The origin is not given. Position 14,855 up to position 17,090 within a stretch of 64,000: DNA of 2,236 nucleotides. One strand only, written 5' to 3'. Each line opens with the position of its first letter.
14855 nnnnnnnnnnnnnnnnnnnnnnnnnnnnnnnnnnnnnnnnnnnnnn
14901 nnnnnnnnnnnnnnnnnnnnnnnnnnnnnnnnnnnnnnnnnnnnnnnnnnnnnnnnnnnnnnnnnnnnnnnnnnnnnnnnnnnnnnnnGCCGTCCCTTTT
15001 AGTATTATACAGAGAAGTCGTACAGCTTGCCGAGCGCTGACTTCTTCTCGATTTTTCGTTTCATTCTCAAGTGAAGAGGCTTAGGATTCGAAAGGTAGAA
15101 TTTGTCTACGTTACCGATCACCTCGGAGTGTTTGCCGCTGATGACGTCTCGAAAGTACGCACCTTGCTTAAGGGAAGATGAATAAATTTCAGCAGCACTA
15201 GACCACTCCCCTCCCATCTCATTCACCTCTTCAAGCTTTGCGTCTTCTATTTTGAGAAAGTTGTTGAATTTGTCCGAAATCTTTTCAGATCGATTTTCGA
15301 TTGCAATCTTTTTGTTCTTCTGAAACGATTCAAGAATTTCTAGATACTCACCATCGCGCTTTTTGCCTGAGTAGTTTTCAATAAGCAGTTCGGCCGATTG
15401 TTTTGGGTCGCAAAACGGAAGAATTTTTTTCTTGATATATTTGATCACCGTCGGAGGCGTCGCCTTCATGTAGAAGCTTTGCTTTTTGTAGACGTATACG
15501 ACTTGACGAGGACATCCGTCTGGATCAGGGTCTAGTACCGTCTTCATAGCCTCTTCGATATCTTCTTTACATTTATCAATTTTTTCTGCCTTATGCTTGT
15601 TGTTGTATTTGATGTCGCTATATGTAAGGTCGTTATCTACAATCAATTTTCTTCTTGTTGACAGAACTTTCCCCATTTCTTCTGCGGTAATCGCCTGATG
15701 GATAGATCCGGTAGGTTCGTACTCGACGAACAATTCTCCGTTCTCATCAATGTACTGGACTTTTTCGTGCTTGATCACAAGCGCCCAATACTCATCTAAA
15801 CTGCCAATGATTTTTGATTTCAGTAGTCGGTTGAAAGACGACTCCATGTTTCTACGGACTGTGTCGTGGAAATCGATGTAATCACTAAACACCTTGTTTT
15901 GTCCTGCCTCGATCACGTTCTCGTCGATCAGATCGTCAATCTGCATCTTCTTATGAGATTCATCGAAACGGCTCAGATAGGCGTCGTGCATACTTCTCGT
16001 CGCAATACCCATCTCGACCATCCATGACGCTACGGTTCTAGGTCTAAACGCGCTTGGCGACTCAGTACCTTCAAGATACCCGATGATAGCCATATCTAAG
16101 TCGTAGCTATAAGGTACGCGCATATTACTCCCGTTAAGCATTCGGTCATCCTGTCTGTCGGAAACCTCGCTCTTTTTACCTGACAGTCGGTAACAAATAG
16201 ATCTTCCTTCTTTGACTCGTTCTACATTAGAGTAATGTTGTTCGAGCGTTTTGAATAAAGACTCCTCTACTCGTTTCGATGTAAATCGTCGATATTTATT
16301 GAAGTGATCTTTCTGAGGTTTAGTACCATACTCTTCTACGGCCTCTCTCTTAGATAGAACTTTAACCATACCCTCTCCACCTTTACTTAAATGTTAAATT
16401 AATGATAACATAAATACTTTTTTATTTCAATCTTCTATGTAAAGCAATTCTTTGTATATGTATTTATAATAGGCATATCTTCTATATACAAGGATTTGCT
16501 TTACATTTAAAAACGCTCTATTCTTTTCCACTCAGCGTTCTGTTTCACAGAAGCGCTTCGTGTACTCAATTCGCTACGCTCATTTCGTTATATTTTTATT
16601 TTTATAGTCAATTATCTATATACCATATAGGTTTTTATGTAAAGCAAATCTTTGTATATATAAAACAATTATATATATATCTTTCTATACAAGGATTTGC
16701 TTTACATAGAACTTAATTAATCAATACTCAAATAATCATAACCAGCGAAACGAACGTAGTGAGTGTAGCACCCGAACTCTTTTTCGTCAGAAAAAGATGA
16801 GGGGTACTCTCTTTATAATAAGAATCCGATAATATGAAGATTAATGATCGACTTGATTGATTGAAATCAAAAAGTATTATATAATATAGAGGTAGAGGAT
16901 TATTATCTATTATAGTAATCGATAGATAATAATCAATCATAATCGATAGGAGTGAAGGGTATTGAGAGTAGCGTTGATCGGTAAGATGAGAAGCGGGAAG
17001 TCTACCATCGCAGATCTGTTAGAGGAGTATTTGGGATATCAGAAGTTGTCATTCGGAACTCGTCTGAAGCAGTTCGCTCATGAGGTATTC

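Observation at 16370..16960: AT-rich strand-switch region with two direct copies of a 70-bp palindrome next to a tyrosine recombinase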

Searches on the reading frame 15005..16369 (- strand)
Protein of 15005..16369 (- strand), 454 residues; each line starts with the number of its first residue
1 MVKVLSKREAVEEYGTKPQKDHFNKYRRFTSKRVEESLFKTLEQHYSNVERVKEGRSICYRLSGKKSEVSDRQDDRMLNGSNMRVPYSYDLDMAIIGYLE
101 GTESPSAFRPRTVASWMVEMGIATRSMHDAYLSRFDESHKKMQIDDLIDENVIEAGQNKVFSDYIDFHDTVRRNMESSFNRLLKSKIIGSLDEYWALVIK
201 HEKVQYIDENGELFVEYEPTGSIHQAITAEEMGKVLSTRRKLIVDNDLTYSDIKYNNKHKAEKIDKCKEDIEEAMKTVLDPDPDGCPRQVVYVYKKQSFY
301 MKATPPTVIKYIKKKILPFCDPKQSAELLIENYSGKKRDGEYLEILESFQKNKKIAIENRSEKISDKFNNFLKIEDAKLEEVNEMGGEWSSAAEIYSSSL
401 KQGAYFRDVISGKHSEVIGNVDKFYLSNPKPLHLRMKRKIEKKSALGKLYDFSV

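Call 8: search_protein_families(library=pfam, proteins=[window:15005-16369:-], max_evalue=0.01)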
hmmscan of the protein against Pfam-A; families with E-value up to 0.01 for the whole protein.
window:15005-16369:- (454 aa): 1 family
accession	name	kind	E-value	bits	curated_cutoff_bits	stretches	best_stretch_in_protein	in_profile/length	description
PF22481.1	DUF6985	-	0.0043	18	24.5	0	313-375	12-75/148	Domain of unknown function (DUF6985)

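Call 10: search_dna_similar(query=window:15005-16369:-, collection=phages, mode=protein)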
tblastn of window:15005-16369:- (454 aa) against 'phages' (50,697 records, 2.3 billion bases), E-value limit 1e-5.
Records with a match: 1; places in all: 1; records where one place covers at least 80% of the query: 0.
Best place of each record, by identity: <60% 1.
By first word of the organism name: Bacillus 1.
By host as written in the record: Bacillus sp. C30 1.
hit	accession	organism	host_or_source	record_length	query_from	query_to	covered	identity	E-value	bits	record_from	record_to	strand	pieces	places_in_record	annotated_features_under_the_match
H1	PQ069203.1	Bacillus phage C30-2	Bacillus sp. C30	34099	1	188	41%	33.7%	7e-25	114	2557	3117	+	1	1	record has no annotation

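Call 11: search_protein_families(library=phrogs, proteins=[window:15005-16369:-], max_evalue=0.001)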
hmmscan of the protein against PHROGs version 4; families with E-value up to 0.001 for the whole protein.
window:15005-16369:- (454 aa): 0 families

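Call 17: find_encoding_contigs(protein=window:15005-16369:-, flank=10000, max_places=6)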
Protein window:15005-16369:- (454 aa): no gene with exactly this product is on record in the collection.

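Call 18: find_related_loci(query=window:15005-16369:-, collection=viral_contigs, flank=6000)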
Query window:15005-16369:- (454 aa) in viral_contigs; peptide patterns used: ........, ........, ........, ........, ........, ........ (x = any residue, [..] = any of these).
1 stretches matched a pattern, but none encodes a relative of the query by tblastn (E <= 1e-3).

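Call 23: find_homologous_proteins(query=window:15005-16369:-, max_evalue=0.001)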
Query window:15005-16369:- (454 aa): 4 proteins with E <= 0.001 among 4936 candidates.
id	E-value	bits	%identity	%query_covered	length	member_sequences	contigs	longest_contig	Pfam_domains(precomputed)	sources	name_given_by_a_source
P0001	0.0e+0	1012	100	100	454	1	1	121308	-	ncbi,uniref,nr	ncbi:hypothetical protein EVJ32_04575 [Exiguobacterium sp. SH5S4]|uniref:hypothetical protein n=1 Ta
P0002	1.6e-228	777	75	99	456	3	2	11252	-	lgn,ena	-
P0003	2.6e-109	384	45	98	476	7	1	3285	-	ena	-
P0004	2.1e-107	378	44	98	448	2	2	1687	-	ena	-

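Call 25: find_encoding_contigs(protein=P0002, flank=10000, max_places=4)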
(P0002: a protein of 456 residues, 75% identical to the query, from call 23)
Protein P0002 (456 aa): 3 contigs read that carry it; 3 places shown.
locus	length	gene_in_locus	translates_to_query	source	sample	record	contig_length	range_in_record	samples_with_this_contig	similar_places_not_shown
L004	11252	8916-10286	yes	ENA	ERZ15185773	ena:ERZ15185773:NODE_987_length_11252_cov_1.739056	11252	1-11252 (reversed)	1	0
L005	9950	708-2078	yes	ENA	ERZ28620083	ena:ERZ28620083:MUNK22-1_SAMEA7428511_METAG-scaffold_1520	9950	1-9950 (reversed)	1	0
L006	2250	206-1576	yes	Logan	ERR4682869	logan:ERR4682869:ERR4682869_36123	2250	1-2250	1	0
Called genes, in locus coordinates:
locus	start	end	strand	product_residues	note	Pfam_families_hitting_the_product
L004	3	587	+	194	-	?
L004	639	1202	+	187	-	-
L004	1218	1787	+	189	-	-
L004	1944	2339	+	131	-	-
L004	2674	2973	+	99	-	-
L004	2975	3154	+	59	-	-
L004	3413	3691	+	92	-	-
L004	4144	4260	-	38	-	-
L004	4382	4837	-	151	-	-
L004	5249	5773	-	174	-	-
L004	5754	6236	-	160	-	-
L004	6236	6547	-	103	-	-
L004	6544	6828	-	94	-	-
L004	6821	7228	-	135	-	-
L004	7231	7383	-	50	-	-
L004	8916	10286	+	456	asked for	-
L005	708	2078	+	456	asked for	-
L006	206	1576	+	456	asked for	-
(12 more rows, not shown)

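Call 26: find_encoding_contigs(protein=P0003, flank=10000, max_places=4)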
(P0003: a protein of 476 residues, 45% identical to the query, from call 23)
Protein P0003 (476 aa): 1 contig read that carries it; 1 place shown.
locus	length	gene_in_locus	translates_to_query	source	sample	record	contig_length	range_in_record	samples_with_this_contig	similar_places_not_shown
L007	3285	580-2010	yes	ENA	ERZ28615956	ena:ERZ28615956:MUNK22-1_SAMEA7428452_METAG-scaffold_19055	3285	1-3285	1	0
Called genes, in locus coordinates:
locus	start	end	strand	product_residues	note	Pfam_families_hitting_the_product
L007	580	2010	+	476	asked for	-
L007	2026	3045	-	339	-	PF02899:Phage_int_SAM_1, PF00589:Phage_integrase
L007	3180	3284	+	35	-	?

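Call 27: find_encoding_contigs(protein=P0004, flank=10000, max_places=4)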
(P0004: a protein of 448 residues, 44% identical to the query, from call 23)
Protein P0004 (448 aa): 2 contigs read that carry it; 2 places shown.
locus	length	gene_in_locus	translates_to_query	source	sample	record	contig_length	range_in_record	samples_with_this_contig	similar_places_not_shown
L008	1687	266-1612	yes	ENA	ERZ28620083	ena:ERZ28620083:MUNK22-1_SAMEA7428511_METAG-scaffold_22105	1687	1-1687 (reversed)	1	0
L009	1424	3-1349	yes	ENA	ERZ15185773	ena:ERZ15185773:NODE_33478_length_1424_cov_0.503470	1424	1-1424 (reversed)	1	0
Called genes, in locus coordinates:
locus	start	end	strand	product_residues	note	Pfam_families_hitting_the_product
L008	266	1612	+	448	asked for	-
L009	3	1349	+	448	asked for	?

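Call 44: search_solved_structures(query=window:15005-16369:-, max_evalue=1)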
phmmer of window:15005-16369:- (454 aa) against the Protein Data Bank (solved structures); distinct sequences matched with E-value up to 1: 0.

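Call 58: search_protein_representatives(protein=window:15005-16369:-)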
Query: 454 residues. Proteins with E-value up to 0.001 (for the whole library): 89; up to 1e-10: 61; up to 1e-30: 7. The best 89 are listed.
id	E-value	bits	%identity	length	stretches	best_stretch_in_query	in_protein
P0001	0.0e+00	1011.5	100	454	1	1-454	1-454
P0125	1.2e-106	374.0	44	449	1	5-443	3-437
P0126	2.2e-94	333.6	40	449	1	4-438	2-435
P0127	1.9e-84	300.8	63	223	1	232-450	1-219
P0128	9.4e-36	140.4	30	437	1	4-424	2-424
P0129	3.9e-34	135.0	27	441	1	4-429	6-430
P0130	1.1e-31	126.9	31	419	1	6-333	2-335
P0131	3.7e-29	118.7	36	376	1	4-212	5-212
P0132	9.4e-29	117.3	33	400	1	3-204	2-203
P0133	2.7e-28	115.8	33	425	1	5-314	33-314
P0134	3.9e-26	108.7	36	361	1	2-190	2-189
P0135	3.1e-25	105.7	35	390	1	2-208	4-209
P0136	6.7e-25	104.6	31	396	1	4-352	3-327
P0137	1.3e-24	103.7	35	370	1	6-193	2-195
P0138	1.5e-24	103.5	28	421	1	1-425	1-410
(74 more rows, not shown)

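Call 60: search_protein_families(library=pfam, alignment_id=A4, max_evalue=0.01)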
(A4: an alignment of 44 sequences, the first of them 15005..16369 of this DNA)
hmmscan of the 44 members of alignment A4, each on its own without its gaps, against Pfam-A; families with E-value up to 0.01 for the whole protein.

A. member 1, window:15005-16369:- (454 aa): 1 family
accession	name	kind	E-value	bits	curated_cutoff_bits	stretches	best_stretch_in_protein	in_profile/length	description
PF22481.1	DUF6985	-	0.0043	18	24.5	0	313-375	12-75/148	Domain of unknown function (DUF6985)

B. families by the number of members that match (of 44 scanned): 11 families
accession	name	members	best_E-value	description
PF04111.17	APG6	1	0.00091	Apg6 BARA domain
PF21642.2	SP_0191-like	1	0.00098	SP_0191-like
PF13455.12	MUG113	1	0.0012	Meiotically up-regulated gene 113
PF11280.13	DUF3081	1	0.0012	Protein of unknown function (DUF3081)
PF15586.11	Imm8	1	0.0036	Immunity protein 8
PF12075.13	KN_motif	1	0.004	KN motif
PF22481.1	DUF6985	1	0.0043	Domain of unknown function (DUF6985)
PF00605.23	IRF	1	0.0052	Interferon regulatory factor transcription factor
PF07739.18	TipAS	1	0.0072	TipAS antibiotic-recognition domain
PF08732.16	HIM1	1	0.0077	HIM1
PF09745.14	NSRP1_N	1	0.0095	Nuclear speckle splicing regulatory protein 1, N-terminal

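Call 61: search_solved_structures(query=A4, max_evalue=1)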
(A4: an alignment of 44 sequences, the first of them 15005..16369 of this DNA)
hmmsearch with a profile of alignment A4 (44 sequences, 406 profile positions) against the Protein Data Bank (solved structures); distinct sequences matched with E-value up to 1: 1.
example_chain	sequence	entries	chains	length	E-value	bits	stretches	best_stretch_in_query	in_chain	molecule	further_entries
8f5h_A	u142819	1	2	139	0.054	16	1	247-332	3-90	S2hlx_EX_19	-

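Call 75: predict_structure(alignment_id=A5)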
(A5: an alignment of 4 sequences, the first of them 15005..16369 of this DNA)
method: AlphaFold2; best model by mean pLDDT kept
length: 454 residues; sequences in the alignment: 4
mean_pLDDT: 58.8   pTM: 0.38
mean pLDDT of the five models: 58.8, 56.1, 55.5, 54.7, 54.0
residues with pLDDT >= 90: 3; 70-90: 155; 50-70: 137; < 50: 159
segments of 3 or more residues with pLDDT < 50: 69-87, 101-110, 112-114, 117-127, 134-165, 320-322, 324-326, 334-361, 415-454
pLDDT, mean of each block of 10 residues (from residue 1): 81 82 78 79 82 79 67 36 44 56 42 48 47 45 38 35 46 60 63 66 79 74 72 82 87 76 87 81 78 57 62 63 49 45 38 39 53 65 56 57 53 44 32 27 29 27
secondary structure, 60 per line:
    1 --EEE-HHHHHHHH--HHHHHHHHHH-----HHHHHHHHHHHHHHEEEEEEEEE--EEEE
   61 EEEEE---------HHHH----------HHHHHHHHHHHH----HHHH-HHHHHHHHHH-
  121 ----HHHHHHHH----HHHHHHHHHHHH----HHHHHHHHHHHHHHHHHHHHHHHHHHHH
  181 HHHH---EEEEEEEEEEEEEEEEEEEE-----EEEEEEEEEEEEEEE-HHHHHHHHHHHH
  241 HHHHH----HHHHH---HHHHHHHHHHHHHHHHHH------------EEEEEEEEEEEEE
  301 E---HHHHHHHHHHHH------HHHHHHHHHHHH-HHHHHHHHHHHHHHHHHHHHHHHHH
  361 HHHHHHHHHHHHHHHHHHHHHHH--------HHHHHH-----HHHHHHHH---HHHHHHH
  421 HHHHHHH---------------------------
elements in order: E3-5 H7-14 H17-26 H32-45 E46-54 E57-65 H75-78 H89-100 H105-108 H110-119 H125-132 H137-148 H153-184 E188-207 E213-227 H229-245 H250-254 H258-275 E288-301 H305-316 H323-334 H336-383 H392-397 H403-410 H414-427

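Call 79: fold_search(model_id=the predicted structure, library=pdb)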
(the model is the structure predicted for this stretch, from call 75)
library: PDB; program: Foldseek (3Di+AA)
matches with E <= 10: 399; with E <= 0.001: 0
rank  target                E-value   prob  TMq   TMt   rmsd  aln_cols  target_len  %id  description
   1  8pw4_A                6.8e-02  0.72  0.10  0.32   7.5       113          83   14  Protein p6 from bacteriophage phi29, C-terminal delta20 truncated version (released 2024-01-17)
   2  8pr3_f                2.0e-01  0.07  0.09  0.09  30.0       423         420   10  Cytoplasmic dynein-1 heavy chain bound to JIP3-RH1 (released 2024-03-27)
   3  3h0d_B                2.2e-01  0.30  0.10  0.23  16.4       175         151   14  Crystal structure of CtsR in complex with a 26bp DNA duplex (released 2009-06-30)
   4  3gw6_B                3.7e-01  0.41  0.07  0.10   7.8        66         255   15  Intramolecular Chaperone (released 2010-02-02)
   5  9q6a_B                4.0e-01  0.08  0.09  0.15  15.8       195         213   15  Crystal structure of octameric COMMD-like protein MBK5214510 from Flavobacteriaceae bacterium (released 2025-10-01)
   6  3gw6_C                4.6e-01  0.35  0.07  0.10   7.4        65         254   18  Intramolecular Chaperone (released 2010-02-02)
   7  4aoy_A                5.2e-01  0.06  0.06  0.07  19.3       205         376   12  Open CtIDH. The complex structures of Isocitrate dehydrogenase from Clostridium thermocellum and Desulfotalea psychrop (released 2012-04-25)
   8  8x15_O                5.7e-01  0.07  0.08  0.09  17.0       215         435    8  Structure of nucleosome-bound SRCAP-C in the apo state (released 2024-03-06)
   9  3gw6_D                7.1e-01  0.23  0.07  0.10   8.3        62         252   16  Intramolecular Chaperone (released 2010-02-02)
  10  9rl4_P                8.4e-01  0.04  0.10  0.11  40.6       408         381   11  Structure of BAF in complex with OCT4-SOX2-bound nucleosome - SHL-6 (released 2026-02-11)
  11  7mbx_R                9.8e-01  0.06  0.08  0.11  27.4       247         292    8  Human Cholecystokinin 1 receptor (CCK1R) Gs complex (released 2021-05-26)
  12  7zi4_C                1.0e+00  0.13  0.05  0.05  14.7        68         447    9  Cryo-EM structure of the human INO80 complex bound to a WT nucleosome (released 2023-04-19)
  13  9b1d_G                1.0e+00  0.04  0.08  0.09  16.0       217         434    8  Cryo-EM structure of native SWR1 bound to DNA (composite structure) (released 2024-10-09)
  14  4aoy_D                1.1e+00  0.11  0.05  0.06  16.3        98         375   15  Open CtIDH. The complex structures of Isocitrate dehydrogenase from Clostridium thermocellum and Desulfotalea psychrop (released 2012-04-25)
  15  1o5l                  1.1e+00  0.07  0.08  0.18  17.4       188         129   11  Crystal structure of Transcriptional regulator (TM1171) from Thermotoga maritima at 2.30 A resolution (released 2003-10-07)
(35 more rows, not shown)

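Call 92: get_annotated_region(hit=H1, flank=5000)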
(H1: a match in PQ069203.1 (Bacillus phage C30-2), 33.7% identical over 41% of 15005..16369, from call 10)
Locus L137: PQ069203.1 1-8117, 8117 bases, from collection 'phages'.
description: UNVERIFIED: Bacillus phage C30-2, partial genome.
organism: Bacillus phage C30-2 (NCBI taxid 3240961)
taxonomy: Viruses; Duplodnaviria; Heunggongvirae; Uroviricota; Caudoviricetes
host: Bacillus sp. C30; source: -; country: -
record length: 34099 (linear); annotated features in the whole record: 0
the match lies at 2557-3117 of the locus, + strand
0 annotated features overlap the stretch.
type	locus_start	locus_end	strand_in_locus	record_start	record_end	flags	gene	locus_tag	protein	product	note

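Call 95: search_protein_families(library=phrogs, proteins=[L137:1678-1893:+, L137:1901-2533:+, L137:2557-3642:+, L137:3992-4576:+, L137:4672-5400:+, L137:5400-5879:+, L137:6428-6838:+, L137:7560-8093:-], max_evalue=0.001)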
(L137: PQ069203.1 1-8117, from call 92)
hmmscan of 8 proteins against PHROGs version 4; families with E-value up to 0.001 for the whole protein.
L137:1678-1893:+ (71 aa): 1 family
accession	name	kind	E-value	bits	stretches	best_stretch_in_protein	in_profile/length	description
phrog_8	-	transcription regulation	0.00079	20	1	11-59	160-207/346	transcriptional regulator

L137:1901-2533:+ (210 aa): 12 families
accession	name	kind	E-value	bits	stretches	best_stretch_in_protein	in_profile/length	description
phrog_59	-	DNA, RNA and nucleotide metabolism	1.3e-46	160.8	1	15-206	139-273/423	HNH endonuclease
phrog_959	-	DNA, RNA and nucleotide metabolism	4.6e-38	131.1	1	15-123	7-107/138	HNH endonuclease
phrog_1492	-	DNA, RNA and nucleotide metabolism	2.9e-34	119.9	1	16-120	47-157/414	HNH endonuclease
phrog_37683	-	unknown function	9.5e-18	65.3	1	48-124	134-210/279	-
phrog_99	-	DNA, RNA and nucleotide metabolism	3.3e-14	54.3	1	31-123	124-206/383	HNH endonuclease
phrog_30377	-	DNA, RNA and nucleotide metabolism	8.1e-07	30.1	1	76-119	11-52/82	HNH endonuclease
phrog_826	-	DNA, RNA and nucleotide metabolism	1.9e-06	28.6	1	56-145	92-178/281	HNH endonuclease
phrog_7545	-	DNA, RNA and nucleotide metabolism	1.6e-05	26.1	1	55-117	62-128/160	HNH endonuclease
phrog_15471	-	DNA, RNA and nucleotide metabolism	1.8e-05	25.7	1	55-144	12-81/183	HNH endonuclease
phrog_17657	-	DNA, RNA and nucleotide metabolism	2.1e-05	25.4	1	53-114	98-166/168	HNH endonuclease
phrog_4578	-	DNA, RNA and nucleotide metabolism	9.2e-05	23.3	1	92-120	29-57/130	HNH endonuclease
phrog_21964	-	DNA, RNA and nucleotide metabolism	0.00029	21.5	1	58-116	147-206/244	HNH endonuclease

L137:2557-3642:+ (361 aa): 0 families

L137:3992-4576:+ (194 aa): 14 families
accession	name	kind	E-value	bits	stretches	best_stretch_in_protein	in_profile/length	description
phrog_59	-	DNA, RNA and nucleotide metabolism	2.9e-50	172.9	1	12-193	130-275/423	HNH endonuclease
phrog_959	-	DNA, RNA and nucleotide metabolism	1.3e-35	123.1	1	17-149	3-124/138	HNH endonuclease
phrog_1492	-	DNA, RNA and nucleotide metabolism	2e-30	107.3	1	7-135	32-163/414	HNH endonuclease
phrog_37683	-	unknown function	1.1e-18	68.4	1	33-154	119-230/279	-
phrog_99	-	DNA, RNA and nucleotide metabolism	1.1e-16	62.6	1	62-130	140-204/383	HNH endonuclease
phrog_7545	-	DNA, RNA and nucleotide metabolism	9.8e-08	33.3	1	61-132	59-135/160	HNH endonuclease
phrog_30377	-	DNA, RNA and nucleotide metabolism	1.5e-07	32.5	1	81-134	7-58/82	HNH endonuclease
phrog_517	-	DNA, RNA and nucleotide metabolism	4.8e-07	31.7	1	98-186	34-123/128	HTH DNA binding protein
phrog_826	-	DNA, RNA and nucleotide metabolism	4e-06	27.6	1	66-131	93-158/281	HNH endonuclease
phrog_6156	-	DNA, RNA and nucleotide metabolism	3.7e-05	24.2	1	128-192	164-229/261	endonuclease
phrog_17657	-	DNA, RNA and nucleotide metabolism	7.8e-05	23.5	1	58-123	93-166/168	HNH endonuclease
phrog_15471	-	DNA, RNA and nucleotide metabolism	0.00012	22.9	1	67-145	15-81/183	HNH endonuclease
phrog_10730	-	DNA, RNA and nucleotide metabolism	0.00019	22.2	1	63-138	69-148/234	HNH endonuclease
phrog_4578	-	DNA, RNA and nucleotide metabolism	0.00046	21.1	0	101-129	29-57/130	HNH endonuclease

L137:4672-5400:+ (242 aa): 0 families

L137:5400-5879:+ (159 aa): 1 family
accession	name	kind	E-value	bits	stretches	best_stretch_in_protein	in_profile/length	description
phrog_38776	-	unknown function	1.5e-92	309.1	1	1-159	3-161/163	-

L137:6428-6838:+ (136 aa): 0 families

L137:7560-8093:- (177 aa): 12 families
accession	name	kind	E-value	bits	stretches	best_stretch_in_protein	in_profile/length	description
phrog_17524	-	tail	1.9e-38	133.7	1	38-159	114-245/246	tail protein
phrog_1775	-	head and packaging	5.5e-38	131.2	1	16-176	1417-1603/1609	minor head protein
phrog_33804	-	unknown function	8.3e-29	101.9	1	9-176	131-307/313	-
phrog_5555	-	tail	1.9e-18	67.2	1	28-147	649-774/788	tail protein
phrog_5668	-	tail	2e-09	36.8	1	28-151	1438-1566/1567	tail fiber protein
phrog_21440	-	unknown function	2.2e-09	37.1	1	40-130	796-878/889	-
phrog_1980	-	tail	4.4e-09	37.1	1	34-109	313-380/449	tail fiber protein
phrog_372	-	tail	1.8e-07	31.3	1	44-140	654-739/743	tail protein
phrog_1699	-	tail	2.7e-06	27.2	1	25-151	875-992/1000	long tail fiber protein distal subunit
phrog_8003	-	head and packaging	0.00016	22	1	30-154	269-382/389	virion structural protein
phrog_9942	-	tail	0.00016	20.8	1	30-146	907-1044/1178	tail fiber protein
phrog_1330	-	tail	0.00016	20.6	1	20-150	1210-1354/1361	tail protein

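Call 106: search_protein_families(library=ncbifam, proteins=[window:15005-16369:-], max_evalue=0.001)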
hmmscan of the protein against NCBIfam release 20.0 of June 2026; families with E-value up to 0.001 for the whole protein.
window:15005-16369:- (454 aa): 0 families

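Call 116: find_homologous_proteins(query=A4, max_evalue=0.00001)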
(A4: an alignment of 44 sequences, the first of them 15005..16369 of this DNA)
Query A4 (44 sequences) (454 aa, profile of the alignment): 7 proteins with E <= 0.00001 among 7186 candidates.
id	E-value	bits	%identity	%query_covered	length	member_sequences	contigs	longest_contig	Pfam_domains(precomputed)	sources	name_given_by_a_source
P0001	1.7e-104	368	100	100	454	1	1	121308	-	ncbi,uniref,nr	ncbi:hypothetical protein EVJ32_04575 [Exiguobacterium sp. SH5S4]|uniref:hypothetical protein n=1 Ta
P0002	2.6e-99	351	75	99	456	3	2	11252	-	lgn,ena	-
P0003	7.1e-99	350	45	98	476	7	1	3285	-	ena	-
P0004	1.9e-93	332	44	98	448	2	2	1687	-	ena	-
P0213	3.2e-72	262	27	44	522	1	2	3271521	-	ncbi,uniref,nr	ncbi:hypothetical protein SporoP37_05300 [Sporosarcina sp. P37]|uniref:hypothetical protein n=1 Tax=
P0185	1.6e-69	253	25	44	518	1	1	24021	-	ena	-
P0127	8.3e-12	63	63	48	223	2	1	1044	-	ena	-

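Call 117: find_encoding_contigs(protein=P0213, flank=9000, max_places=1)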
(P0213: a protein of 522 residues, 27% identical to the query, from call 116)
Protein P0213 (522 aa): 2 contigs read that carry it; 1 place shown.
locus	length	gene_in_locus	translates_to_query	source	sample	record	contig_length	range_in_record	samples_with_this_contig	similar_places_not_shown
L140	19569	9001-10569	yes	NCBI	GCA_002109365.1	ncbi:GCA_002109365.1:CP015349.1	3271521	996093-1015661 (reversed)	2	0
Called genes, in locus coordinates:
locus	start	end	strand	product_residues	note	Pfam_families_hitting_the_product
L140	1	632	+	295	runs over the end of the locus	PF03668:RapZ-like_N, PF22740:PapZ_C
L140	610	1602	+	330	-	PF01933:CofD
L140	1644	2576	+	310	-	PF10298:WhiA_N, PF14527:LAGLIDADG_WhiA, PF02650:HTH_WhiA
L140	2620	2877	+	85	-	PF00381:PTS-HPr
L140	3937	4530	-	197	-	PF00574:CLP_protease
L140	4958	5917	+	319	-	PF02899:Phage_int_SAM_1 (faint), PF00589:Phage_integrase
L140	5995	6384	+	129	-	PF01541:GIY-YIG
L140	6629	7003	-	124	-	-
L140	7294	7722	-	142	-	-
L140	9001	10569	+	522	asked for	-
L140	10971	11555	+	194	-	PF00239:Resolvase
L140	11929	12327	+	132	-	-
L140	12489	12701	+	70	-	-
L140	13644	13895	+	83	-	-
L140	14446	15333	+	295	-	PF00497:SBP_bac_3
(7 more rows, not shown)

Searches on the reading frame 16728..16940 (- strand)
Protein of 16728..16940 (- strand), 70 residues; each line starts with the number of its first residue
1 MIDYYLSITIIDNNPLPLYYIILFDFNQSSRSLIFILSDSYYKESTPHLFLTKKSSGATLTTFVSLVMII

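Call 8: search_protein_families(library=pfam, proteins=[window:16728-16940:-], max_evalue=0.01)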
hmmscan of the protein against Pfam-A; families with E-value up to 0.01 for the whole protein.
window:16728-16940:- (70 aa): 0 families

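Call 11: search_protein_families(library=phrogs, proteins=[window:16728-16940:-], max_evalue=0.001)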
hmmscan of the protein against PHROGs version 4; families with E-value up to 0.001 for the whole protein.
window:16728-16940:- (70 aa): 0 families
